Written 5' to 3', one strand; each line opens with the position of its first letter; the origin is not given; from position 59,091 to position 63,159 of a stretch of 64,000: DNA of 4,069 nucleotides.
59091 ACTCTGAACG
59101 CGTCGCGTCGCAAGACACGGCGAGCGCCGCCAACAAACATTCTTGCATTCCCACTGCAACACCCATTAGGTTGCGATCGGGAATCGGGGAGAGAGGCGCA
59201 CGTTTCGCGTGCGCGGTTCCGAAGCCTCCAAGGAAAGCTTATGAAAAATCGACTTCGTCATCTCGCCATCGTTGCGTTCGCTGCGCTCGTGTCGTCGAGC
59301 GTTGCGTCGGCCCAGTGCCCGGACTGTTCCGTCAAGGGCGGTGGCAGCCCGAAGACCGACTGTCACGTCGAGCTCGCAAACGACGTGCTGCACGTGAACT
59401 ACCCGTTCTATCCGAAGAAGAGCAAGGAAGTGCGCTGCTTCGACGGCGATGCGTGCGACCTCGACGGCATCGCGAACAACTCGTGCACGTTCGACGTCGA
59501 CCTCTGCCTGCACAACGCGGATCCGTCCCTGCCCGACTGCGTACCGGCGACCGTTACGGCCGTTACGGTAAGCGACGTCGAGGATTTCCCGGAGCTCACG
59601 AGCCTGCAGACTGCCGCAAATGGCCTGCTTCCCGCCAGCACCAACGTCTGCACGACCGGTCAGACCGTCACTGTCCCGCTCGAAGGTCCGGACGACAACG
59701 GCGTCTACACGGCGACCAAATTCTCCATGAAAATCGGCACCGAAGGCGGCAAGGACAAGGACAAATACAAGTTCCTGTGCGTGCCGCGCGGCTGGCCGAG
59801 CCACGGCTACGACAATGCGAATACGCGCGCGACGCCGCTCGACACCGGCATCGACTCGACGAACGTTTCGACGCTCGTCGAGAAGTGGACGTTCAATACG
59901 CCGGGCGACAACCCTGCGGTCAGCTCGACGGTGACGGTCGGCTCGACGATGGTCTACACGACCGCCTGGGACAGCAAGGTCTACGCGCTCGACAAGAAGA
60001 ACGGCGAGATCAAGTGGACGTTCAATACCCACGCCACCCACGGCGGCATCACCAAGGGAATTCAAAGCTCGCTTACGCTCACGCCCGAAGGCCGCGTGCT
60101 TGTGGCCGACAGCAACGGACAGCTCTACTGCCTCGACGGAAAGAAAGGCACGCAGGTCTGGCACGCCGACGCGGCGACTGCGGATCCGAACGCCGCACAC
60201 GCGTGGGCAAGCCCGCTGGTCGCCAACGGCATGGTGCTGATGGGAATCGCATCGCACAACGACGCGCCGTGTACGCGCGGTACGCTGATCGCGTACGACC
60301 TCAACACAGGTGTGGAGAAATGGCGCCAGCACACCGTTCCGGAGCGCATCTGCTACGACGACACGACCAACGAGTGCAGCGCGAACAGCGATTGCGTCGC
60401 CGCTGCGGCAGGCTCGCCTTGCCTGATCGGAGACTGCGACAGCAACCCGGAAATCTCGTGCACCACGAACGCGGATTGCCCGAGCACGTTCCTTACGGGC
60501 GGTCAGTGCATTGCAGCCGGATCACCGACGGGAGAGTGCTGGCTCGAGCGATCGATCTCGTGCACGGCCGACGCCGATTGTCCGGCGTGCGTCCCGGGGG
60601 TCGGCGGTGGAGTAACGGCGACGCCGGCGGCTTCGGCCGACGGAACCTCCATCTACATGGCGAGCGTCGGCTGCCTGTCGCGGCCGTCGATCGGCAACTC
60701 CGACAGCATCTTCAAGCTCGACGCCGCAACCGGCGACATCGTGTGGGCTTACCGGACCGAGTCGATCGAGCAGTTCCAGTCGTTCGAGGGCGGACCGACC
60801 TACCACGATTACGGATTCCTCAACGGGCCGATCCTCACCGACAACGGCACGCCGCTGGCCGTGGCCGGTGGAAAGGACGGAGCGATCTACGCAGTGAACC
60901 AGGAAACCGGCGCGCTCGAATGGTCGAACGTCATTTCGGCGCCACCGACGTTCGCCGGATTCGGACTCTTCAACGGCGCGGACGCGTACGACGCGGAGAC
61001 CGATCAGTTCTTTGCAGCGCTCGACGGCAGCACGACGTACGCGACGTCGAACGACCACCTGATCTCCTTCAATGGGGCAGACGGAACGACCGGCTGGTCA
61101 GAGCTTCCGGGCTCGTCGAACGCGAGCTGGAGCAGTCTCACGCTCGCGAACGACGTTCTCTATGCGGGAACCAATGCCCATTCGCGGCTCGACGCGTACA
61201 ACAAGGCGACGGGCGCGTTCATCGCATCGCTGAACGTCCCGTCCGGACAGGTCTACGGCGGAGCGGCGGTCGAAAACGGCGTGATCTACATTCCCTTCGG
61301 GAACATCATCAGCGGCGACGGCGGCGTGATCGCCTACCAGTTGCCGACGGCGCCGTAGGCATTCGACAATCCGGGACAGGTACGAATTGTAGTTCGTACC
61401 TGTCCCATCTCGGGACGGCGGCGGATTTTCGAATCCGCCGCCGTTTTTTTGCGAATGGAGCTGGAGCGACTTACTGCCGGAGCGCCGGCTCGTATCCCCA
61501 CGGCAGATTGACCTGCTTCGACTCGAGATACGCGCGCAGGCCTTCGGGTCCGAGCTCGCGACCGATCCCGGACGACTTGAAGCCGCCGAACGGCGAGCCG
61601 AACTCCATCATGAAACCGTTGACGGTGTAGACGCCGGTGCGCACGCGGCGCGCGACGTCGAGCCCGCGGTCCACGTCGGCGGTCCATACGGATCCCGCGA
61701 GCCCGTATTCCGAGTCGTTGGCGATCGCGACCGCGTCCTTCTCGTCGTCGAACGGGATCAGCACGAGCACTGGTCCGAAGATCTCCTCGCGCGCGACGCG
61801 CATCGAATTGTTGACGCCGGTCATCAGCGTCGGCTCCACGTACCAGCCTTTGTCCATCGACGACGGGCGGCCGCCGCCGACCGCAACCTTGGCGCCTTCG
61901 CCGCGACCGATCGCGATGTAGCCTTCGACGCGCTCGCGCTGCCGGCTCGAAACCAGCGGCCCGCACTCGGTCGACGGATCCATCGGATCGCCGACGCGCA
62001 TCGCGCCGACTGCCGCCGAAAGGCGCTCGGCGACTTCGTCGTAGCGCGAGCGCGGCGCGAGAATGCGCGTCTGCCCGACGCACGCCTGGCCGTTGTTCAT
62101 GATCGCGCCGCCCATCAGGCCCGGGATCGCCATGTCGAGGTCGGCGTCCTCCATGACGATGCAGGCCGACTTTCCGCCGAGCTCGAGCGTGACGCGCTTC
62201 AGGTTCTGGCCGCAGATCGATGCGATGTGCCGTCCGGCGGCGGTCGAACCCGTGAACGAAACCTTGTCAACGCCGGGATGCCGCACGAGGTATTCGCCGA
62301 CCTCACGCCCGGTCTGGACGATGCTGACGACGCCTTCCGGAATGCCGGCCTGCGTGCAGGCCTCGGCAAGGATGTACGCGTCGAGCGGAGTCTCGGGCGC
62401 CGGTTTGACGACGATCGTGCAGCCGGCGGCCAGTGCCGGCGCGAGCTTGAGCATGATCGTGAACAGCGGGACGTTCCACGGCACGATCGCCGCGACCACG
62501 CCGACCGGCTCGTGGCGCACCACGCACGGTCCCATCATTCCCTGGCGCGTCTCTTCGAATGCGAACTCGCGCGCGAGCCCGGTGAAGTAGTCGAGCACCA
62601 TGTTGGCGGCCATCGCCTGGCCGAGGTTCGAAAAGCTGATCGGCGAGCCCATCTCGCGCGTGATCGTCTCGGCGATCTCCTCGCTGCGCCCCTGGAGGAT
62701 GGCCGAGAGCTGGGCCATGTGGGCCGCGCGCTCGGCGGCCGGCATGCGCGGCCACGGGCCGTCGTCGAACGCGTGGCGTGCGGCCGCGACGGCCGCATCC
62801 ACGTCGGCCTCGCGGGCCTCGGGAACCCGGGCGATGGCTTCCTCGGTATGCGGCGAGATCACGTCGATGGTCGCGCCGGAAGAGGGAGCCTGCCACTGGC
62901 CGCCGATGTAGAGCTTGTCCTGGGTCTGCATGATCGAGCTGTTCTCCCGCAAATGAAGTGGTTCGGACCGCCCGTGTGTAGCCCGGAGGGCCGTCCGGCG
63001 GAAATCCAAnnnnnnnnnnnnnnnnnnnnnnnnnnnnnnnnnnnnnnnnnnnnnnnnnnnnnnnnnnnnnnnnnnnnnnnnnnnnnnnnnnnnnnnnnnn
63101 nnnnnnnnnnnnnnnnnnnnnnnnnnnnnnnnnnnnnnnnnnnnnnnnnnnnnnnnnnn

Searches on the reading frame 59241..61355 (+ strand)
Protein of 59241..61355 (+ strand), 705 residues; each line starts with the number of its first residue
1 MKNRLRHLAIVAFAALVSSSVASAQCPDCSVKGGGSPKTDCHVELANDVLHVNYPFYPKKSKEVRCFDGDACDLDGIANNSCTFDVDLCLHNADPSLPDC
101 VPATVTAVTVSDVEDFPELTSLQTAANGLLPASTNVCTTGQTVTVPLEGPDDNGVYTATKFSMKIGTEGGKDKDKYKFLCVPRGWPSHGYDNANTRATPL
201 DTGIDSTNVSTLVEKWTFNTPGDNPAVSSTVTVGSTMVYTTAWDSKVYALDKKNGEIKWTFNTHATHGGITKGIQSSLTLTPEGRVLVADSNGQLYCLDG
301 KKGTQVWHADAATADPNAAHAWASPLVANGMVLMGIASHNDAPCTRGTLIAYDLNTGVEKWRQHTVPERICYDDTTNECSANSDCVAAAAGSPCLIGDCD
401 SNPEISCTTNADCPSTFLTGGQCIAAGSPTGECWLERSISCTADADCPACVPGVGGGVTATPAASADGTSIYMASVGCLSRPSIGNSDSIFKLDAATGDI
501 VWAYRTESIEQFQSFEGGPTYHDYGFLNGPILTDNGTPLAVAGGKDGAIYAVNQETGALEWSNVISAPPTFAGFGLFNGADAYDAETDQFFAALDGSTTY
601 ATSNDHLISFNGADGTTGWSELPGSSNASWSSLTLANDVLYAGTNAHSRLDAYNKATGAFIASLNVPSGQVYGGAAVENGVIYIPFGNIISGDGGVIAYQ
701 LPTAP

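Call 77: search_protein_families(library=pfam, proteins=[window:59241-61355:+], max_evalue=0.00001)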
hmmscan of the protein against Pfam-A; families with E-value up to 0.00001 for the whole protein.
window:59241-61355:+ (705 aa): 3 families
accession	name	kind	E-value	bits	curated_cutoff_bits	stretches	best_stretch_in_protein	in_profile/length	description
PF13360.13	PQQ_2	-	1.9e-28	100.2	27.6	2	244-365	2-101/233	Outer membrane protein assembly factor BamB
PF01011.28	PQQ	-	6.7e-19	68.4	26.7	1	185-369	1-212/595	Glucose/ethanol/alcohol dehydrogenase, beta-propeller domain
PF13570.13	Beta-prop_ACSF4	-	7.4e-15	55.6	133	1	209-428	120-319/329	Beta-alanine-activating enzyme, beta-propeller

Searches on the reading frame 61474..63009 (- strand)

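Call 48: search_protein_families(library=pfam, proteins=[window:61474-63009:-], max_evalue=0.00001)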
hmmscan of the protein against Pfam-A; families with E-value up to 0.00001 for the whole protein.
window:61474-63009:- (512 aa): 1 family
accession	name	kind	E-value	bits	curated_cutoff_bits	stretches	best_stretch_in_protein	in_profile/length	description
PF00171.27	Aldedh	-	3.7e-166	553.7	23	1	39-500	1-461/461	Aldehyde dehydrogenase family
